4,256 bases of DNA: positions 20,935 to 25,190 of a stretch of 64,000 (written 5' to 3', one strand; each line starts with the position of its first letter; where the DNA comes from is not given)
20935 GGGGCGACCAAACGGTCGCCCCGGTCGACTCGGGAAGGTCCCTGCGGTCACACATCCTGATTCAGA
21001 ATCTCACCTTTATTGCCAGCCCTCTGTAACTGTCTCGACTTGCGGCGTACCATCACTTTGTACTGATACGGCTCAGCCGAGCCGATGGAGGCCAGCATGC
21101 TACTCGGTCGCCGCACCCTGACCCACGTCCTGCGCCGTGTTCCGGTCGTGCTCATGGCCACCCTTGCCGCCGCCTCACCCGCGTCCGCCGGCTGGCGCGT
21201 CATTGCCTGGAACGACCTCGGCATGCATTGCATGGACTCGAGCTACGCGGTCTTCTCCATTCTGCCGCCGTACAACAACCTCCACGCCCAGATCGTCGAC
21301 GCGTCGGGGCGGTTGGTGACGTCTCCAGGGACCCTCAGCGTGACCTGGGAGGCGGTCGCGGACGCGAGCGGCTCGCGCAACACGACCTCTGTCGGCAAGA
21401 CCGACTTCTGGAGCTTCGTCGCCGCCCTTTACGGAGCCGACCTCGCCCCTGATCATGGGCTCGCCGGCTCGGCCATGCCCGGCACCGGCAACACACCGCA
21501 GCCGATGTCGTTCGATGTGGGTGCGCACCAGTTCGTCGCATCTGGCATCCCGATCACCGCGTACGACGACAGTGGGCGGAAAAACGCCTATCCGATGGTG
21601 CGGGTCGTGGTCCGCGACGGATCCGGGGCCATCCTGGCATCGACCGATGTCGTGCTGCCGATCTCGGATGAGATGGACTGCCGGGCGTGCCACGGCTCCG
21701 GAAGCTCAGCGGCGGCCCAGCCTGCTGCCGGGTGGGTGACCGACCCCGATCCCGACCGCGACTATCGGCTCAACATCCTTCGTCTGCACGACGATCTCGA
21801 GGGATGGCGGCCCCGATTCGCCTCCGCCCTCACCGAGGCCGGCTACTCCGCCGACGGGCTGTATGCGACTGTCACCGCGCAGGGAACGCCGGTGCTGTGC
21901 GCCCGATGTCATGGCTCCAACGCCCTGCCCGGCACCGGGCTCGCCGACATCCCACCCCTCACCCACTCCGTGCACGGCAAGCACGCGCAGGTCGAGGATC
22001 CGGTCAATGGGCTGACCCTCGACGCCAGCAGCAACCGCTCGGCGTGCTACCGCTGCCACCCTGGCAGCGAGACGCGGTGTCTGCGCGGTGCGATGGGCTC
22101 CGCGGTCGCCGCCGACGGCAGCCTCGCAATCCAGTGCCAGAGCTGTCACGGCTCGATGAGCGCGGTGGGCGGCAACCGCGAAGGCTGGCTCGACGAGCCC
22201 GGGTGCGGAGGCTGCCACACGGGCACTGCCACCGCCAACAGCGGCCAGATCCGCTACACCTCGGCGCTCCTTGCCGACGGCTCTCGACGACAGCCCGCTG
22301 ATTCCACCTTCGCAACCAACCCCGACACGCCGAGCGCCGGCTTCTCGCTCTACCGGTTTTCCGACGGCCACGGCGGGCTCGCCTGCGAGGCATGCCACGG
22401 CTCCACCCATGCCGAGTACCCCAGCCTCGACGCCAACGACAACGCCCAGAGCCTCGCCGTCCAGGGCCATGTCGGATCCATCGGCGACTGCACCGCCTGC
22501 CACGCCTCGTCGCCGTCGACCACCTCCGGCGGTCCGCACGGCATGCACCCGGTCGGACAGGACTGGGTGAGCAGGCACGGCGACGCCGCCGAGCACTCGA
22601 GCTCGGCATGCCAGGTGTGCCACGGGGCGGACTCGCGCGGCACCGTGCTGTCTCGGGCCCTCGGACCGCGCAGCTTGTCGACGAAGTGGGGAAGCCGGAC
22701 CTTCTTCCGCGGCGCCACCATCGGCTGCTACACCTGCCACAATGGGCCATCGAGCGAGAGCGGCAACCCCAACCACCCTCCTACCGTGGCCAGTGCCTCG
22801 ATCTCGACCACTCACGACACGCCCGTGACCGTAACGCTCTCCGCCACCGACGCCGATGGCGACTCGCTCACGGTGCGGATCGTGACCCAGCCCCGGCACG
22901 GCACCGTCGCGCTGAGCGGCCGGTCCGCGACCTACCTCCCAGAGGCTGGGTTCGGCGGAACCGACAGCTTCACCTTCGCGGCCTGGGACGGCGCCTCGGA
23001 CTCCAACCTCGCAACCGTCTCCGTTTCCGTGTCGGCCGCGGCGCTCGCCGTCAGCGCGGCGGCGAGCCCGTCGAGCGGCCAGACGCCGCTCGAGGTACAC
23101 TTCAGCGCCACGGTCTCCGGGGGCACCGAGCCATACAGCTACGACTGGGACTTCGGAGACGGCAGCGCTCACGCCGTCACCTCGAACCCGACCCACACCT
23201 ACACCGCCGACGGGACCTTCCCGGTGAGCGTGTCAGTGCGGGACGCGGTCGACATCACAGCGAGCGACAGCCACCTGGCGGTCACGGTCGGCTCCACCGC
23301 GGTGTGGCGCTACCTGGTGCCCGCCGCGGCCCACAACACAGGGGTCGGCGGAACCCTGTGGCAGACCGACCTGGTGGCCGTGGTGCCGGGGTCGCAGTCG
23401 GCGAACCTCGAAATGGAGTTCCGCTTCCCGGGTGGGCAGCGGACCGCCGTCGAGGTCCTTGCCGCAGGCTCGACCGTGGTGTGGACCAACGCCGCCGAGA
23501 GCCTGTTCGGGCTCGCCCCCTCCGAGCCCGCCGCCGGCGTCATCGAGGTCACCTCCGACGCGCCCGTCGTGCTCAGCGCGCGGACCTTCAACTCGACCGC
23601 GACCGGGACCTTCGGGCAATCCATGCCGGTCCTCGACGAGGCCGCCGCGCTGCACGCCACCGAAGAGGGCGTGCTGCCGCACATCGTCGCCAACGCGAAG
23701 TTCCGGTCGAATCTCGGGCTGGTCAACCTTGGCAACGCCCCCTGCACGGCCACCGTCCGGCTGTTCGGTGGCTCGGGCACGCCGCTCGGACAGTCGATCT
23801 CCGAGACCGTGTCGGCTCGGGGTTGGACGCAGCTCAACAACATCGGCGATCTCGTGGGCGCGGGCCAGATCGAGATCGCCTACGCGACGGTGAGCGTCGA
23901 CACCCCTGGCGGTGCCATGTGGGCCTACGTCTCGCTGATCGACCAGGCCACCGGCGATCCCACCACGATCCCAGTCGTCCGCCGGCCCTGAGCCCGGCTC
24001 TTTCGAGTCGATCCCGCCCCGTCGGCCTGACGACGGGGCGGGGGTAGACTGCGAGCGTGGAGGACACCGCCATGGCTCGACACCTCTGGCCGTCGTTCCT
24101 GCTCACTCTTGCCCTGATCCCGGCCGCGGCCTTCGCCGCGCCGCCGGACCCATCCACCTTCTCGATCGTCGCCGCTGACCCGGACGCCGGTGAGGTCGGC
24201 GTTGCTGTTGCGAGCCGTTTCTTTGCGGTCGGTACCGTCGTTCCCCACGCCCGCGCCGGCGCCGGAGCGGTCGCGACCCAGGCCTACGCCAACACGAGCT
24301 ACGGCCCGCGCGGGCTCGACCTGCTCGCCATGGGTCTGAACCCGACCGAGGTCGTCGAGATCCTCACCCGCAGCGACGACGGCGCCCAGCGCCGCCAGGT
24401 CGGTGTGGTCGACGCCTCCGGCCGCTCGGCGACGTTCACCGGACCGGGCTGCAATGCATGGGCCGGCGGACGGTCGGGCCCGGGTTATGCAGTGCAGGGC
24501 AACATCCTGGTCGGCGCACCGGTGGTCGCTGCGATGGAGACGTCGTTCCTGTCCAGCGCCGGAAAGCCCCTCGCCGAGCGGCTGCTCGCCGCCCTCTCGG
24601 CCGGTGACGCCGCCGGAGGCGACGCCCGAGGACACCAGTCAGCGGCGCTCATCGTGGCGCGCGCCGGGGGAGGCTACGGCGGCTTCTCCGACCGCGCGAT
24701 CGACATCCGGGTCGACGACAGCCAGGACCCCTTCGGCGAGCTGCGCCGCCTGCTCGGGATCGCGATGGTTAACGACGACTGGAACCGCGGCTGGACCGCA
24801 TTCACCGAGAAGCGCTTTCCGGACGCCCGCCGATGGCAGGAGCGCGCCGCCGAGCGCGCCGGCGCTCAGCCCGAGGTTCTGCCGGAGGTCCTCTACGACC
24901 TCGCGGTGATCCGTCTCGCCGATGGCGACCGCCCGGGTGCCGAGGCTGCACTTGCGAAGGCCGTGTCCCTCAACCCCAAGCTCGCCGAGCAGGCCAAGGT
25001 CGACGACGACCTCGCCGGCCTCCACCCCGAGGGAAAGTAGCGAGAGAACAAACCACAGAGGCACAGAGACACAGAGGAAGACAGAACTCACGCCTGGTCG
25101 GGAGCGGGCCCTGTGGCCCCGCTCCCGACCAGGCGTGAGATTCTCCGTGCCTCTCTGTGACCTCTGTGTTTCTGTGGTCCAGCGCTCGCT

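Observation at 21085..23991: Nonaheme cytochrome c fused to cadherin-like, PKD and an unassigned domain, next to a TonB-dependent receptor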

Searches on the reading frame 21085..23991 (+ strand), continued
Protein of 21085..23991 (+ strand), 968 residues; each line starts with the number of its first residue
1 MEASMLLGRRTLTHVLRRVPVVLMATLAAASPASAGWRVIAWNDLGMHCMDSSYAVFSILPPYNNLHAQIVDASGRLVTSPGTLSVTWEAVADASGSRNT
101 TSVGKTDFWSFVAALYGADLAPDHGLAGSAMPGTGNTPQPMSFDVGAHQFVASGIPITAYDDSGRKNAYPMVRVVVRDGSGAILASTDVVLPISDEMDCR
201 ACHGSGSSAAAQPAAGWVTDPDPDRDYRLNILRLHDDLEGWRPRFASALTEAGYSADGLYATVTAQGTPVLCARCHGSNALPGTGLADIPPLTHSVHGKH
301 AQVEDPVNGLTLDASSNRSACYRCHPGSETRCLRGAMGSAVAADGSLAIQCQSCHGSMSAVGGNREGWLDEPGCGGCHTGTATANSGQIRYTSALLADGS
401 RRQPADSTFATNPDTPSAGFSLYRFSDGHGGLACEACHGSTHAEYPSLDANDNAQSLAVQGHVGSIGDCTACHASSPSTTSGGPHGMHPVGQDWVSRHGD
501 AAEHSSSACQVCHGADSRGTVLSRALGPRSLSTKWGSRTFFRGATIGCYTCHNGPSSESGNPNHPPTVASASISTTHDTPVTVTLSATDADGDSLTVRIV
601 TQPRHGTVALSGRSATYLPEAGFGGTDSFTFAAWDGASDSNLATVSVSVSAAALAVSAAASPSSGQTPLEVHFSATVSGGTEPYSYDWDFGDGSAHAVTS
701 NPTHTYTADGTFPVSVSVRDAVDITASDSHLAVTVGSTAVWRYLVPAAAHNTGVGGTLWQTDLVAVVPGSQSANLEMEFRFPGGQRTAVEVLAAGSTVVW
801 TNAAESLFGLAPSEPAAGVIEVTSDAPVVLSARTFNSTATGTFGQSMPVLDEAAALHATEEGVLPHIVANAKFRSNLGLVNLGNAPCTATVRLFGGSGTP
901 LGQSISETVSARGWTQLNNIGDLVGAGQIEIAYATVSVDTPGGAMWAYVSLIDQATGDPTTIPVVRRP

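Call 86: search_protein_families(library=ncbifam, proteins=[L044:937-2994:-, L044:2943-3938:-, L044:5397-8273:-, L015:8006-10739:+, L076:11192-12385:-, L079:2046-3602:+], max_evalue=0.001)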
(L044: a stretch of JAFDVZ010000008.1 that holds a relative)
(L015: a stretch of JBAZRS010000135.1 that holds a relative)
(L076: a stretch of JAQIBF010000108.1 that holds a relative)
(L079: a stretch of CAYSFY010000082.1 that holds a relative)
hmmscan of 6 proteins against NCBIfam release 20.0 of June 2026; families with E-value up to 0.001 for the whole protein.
L044:937-2994:- (685 aa): 0 families

L044:2943-3938:- (331 aa): 8 families
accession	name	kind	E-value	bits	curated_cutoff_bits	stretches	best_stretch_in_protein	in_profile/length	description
TIGR03508.1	decahem_SO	subfamily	2.1e-79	266.7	192.2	1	53-326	1-257/258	DmsE family decaheme c-type cytochrome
NF041028.1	decahem_GSU2203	exception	1.5e-68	231.4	325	1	47-325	29-303/317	GSU2203 family decaheme c-type cytochrome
TIGR01905.1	paired_CXXCH_1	subfamily_domain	1.8e-27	95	25.2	2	247-285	1-38/41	doubled CXXCH domain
NF008659.0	PRK11659.1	equivalog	2.4e-11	43.7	184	1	55-183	47-173/188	cytochrome c nitrite reductase pentaheme subunit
NF041198.1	UshA_like_PCGU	equivalog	1.9e-10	40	275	2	122-179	443-510/519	UshA-like (seleno)protein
TIGR03153.1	cytochr_NrfH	equivalog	2e-08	34.4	134.2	0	167-208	25-64/138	cytochrome c nitrite reductase small subunit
TIGR03146.1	cyt_nit_nrfB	equivalog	5.6e-08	33.2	166.6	1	55-180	12-144/145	cytochrome c nitrite reductase pentaheme subunit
NF049875.1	NetB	exception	1.6e-05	24.8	380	1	55-180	73-198/211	Nrf-like electron transfer protein NetB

L044:5397-8273:- (958 aa): 0 families

L015:8006-10739:+ (911 aa): 3 families
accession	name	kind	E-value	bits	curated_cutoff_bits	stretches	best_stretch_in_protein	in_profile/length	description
NF012211.1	tand_rpt_95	domain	1.3e-06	28.3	90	1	590-654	18-85/98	tandem-95 repeat protein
NF041198.1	UshA_like_PCGU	equivalog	2.3e-06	26.5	275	0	461-573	396-497/519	UshA-like (seleno)protein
TIGR03508.1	decahem_SO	subfamily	4.3e-06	26.4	192.2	0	441-523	4-82/258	DmsE family decaheme c-type cytochrome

L076:11192-12385:- (397 aa): 2 families
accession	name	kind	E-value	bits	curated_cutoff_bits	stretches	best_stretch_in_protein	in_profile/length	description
TIGR03153.1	cytochr_NrfH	equivalog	4.6e-05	23.5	134.2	0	284-330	66-112/138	cytochrome c nitrite reductase small subunit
TIGR03508.1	decahem_SO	subfamily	6.4e-05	22.5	192.2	0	56-74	30-48/258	DmsE family decaheme c-type cytochrome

L079:2046-3602:+ (518 aa): 2 families
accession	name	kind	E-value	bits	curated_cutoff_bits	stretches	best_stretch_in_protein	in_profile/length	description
NF041762.1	diheme_GEGP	equivalog_domain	4e-11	42.7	300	1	58-136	44-132/359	GEGP motif-containing diheme protein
NF042425.1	Amuc_1099_fam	equivalog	1.8e-05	24.5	50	1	78-128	109-157/321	Amuc_1099 family pilus-like system protein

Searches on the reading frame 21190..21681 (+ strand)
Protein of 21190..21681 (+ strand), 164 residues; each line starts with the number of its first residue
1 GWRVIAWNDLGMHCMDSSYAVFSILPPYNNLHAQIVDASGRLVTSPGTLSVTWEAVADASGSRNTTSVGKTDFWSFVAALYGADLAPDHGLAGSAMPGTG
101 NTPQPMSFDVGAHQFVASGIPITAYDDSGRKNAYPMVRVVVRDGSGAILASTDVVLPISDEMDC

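Call 83: search_solved_structures(query=window:21190-21681:+, max_evalue=10, show_alignments=0)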
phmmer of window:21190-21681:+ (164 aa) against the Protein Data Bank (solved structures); distinct sequences matched with E-value up to 10: 2.
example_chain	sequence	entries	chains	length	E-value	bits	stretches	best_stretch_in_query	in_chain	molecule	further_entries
1jf4_A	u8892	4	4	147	0.13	15.6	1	51-130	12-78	monomer hemoglobin component IV | PROTEIN (GLOBIN, MONOMERIC COMPONENT M-IV)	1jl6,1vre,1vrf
2zb9_A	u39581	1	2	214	0.38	14.1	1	27-74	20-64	Putative transcriptional regulator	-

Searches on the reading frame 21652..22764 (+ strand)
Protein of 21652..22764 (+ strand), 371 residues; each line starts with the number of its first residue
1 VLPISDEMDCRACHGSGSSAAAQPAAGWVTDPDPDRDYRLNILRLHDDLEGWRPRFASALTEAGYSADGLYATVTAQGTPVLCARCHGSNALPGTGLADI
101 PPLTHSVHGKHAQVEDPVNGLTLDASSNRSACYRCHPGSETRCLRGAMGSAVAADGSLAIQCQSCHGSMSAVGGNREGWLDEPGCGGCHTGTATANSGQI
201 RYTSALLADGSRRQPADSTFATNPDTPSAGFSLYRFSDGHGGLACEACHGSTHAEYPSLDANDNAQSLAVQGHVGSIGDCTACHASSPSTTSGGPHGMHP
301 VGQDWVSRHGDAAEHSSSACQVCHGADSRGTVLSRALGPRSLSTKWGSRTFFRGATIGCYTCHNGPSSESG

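Call 82: search_solved_structures(query=window:21652-22764:+, max_evalue=10, show_alignments=0)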
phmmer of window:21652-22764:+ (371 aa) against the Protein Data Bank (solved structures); distinct sequences matched with E-value up to 10: 4.
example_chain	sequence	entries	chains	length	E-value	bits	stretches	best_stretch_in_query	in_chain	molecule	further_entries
2ozy_A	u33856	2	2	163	0.096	15.4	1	129-178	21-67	Cytochrome c-type protein nrfB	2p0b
5xdh_A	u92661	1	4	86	1.3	11.7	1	311-340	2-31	Putative cytochrome c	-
5mxy_A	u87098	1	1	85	1.4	11.6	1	319-350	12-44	Cytochrome c-552 Ks_3358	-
5mxz_A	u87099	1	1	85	1.4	11.6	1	319-350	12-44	Cytochrome c-552 Ks_3358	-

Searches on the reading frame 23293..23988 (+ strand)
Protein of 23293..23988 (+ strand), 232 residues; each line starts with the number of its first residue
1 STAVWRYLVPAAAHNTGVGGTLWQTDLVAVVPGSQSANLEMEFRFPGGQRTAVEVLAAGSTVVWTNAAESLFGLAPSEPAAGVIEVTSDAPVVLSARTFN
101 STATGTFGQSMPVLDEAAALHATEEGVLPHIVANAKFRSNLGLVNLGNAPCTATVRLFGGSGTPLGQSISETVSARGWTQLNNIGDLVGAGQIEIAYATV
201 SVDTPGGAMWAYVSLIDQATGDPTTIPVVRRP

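Call 21: find_homologous_proteins(query=window:23293-23988:+)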
Query window:23293-23988:+ (232 aa): 11 proteins with E <= 0.001 among 1941 candidates.
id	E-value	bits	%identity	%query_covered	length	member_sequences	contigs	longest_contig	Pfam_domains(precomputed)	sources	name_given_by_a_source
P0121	8.2e-49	185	42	100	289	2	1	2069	PF00801.27,PF18911.7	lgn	-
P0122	3.3e-42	163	40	97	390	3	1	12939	PF00801.27,PF18911.7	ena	-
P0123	1.0e-41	161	42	97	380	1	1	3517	-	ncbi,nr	ncbi:MAG: hypothetical protein K8R59_16900, partial [Thermoanaerobaculales bacterium]|nr:hypothetica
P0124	2.4e-38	150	41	97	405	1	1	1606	PF22352.3,PF00801.27,PF18911.7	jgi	jgi:PKD repeat protein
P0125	2.5e-38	150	39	96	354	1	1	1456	PF01483.28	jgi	-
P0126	3.8e-37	146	40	96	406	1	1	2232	-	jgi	-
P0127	2.1e-34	137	35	97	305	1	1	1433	-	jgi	jgi:hypothetical protein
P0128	2.1e-33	134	45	64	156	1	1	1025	-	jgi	jgi:hypothetical protein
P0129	3.7e-26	110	36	95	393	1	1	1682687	-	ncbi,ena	-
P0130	1.4e-14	73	37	73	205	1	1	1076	-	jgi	jgi:hypothetical protein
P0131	3.6e-11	61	41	44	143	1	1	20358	-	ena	-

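Call 38: predict_structure(alignment_id=A2)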
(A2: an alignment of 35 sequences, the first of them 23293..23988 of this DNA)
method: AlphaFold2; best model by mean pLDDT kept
length: 232 residues; sequences in the alignment: 35
mean_pLDDT: 96.7   pTM: 0.91
mean pLDDT of the five models: 96.7, 96.4, 96.3, 95.7, 91.6
residues with pLDDT >= 90: 223; 70-90: 8; 50-70: 1; < 50: 0
segments of 3 or more residues with pLDDT < 50: none
pLDDT, mean of each block of 10 residues (from residue 1): 92 95 97 97 98 98 98 97 98 97 93 93 96 98 98 98 98 98 98 98 98 98 97 86
secondary structure, 60 per line:
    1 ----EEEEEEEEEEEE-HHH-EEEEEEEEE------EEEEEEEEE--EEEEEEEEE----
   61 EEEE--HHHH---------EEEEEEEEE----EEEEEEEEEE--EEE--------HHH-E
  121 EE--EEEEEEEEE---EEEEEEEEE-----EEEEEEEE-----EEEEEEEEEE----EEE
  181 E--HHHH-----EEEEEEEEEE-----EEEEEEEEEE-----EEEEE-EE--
elements in order: E5-16 E22-30 E37-45 E48-56 E61-64 H67-70 E80-88 E93-102 E105-107 E120-122 E125-133 E137-145 E151-158 E164-173 E178-181 H184-187 E193-202 E208-217 E223-227

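Call 41: fold_search(model_id=the predicted structure, library=pdb)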
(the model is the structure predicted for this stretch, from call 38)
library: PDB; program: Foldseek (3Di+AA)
matches with E <= 10: 1510; with E <= 0.001: 12
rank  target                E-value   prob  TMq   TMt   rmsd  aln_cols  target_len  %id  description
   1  1nc7_D                3.0e-04  1.00  0.37  0.67   3.6       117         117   12  Crystal Structure of Thermotoga maritima 1070 (released 2003-07-01)
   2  6v7g                  3.2e-04  0.82  0.20  0.14  17.7       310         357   12  Binding of Benzoic Acid and Anions Within the Cupin Domains of the Vicillin Protein Canavalin from Jack Bean (canavalia  (released 2020-02-19)
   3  8dhl_A                4.2e-04  0.80  0.20  0.08  17.0       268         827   12  Tannerella forsythia beta-glucuronidase (L2) (released 2023-05-17)
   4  1uik_A                4.4e-04  0.80  0.21  0.15  16.8       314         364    7  Crystal structure of soybean beta-conglycinin alpha prime homotrimer (released 2004-07-16)
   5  1nc7_B                4.7e-04  1.00  0.37  0.68   3.6       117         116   12  Crystal Structure of Thermotoga maritima 1070 (released 2003-07-01)
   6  1ipj_B                4.7e-04  0.82  0.22  0.15  17.7       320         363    8  CRYSTAL STRUCTURES OF RECOMBINANT AND NATIVE SOYBEAN BETA-CONGLYCININ BETA HOMOTRIMERS COMPLEXES WITH N-ACETYL-D-GLUCO (released 2002-05-16)
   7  6d50_A                4.9e-04  0.44  0.17  0.08  16.6       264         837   11  Bacteroides uniforms beta-glucuronidase 2 bound to D-glucaro-1,5-lactone (released 2018-10-17)
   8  1nc7_A                5.5e-04  1.00  0.37  0.67   3.6       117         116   12  Crystal Structure of Thermotoga maritima 1070 (released 2003-07-01)
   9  3bga_B                6.5e-04  0.47  0.17  0.06  17.7       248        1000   10  Crystal structure of beta-galactosidase from Bacteroides thetaiotaomicron VPI-5482 (released 2007-12-11)
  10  8q2h                  6.8e-04  0.66  0.21  0.07  15.8       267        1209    9  beta-galactosidase from Bacillus circulans (released 2024-10-16)
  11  9npd_A                9.0e-04  0.57  0.20  0.10  16.1       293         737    8  Crystal structure of the inactive conformation of a glycoside hydrolase (CapGH2b - E553Q Mutant) from the GH2 family i (released 2025-11-12)
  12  5t9a_B                9.5e-04  0.80  0.22  0.10  16.6       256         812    8  Crystal structure of BuGH2Cwt (released 2017-09-13)
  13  9npd_B                1.1e-03  0.57  0.20  0.10  16.1       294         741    8  Crystal structure of the inactive conformation of a glycoside hydrolase (CapGH2b - E553Q Mutant) from the GH2 family i (released 2025-11-12)
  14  3i3e_B                1.2e-03  0.41  0.18  0.07  17.0       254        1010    9  E. COLI (lacZ) BETA-GALACTOSIDASE (M542A) (released 2010-05-12)
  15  1px4_A                1.2e-03  0.38  0.18  0.06  18.2       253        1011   11  E. COLI (LACZ) BETA-GALACTOSIDASE (G794A) WITH IPTG BOUND (released 2004-06-15)
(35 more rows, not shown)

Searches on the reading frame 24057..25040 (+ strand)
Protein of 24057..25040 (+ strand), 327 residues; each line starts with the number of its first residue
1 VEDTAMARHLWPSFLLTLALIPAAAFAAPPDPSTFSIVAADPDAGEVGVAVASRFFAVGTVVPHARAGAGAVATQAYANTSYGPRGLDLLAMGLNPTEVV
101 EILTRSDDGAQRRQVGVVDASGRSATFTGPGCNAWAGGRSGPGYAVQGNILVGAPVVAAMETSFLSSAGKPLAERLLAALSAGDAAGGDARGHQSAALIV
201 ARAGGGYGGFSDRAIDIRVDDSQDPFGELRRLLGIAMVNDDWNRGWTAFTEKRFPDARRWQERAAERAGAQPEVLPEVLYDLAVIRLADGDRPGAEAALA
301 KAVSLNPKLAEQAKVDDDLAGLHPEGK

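Call 5: search_protein_families(library=pfam, proteins=[window:24057-25040:+], max_evalue=0.001)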
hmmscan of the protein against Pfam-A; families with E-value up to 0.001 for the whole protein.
window:24057-25040:+ (327 aa): 2 families
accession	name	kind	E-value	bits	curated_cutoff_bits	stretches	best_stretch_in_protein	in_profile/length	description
PF06267.17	DUF1028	-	2.1e-75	253.2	26.2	1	34-229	1-193/193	Family of unknown function (DUF1028)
PF07719.23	TPR_2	-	4.5e-06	26.8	27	0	276-308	1-33/34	Tetratricopeptide repeat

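Call 6: search_protein_families(library=ncbifam, proteins=[window:24057-25040:+], max_evalue=0.01)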
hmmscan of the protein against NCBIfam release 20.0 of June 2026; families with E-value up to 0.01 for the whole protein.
window:24057-25040:+ (327 aa): 1 family
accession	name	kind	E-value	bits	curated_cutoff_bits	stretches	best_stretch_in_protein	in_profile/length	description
NF047558.1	TPR_END_plus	domain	0.00011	22.1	32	1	279-323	2-46/56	TPR end-of-group domain-containing protein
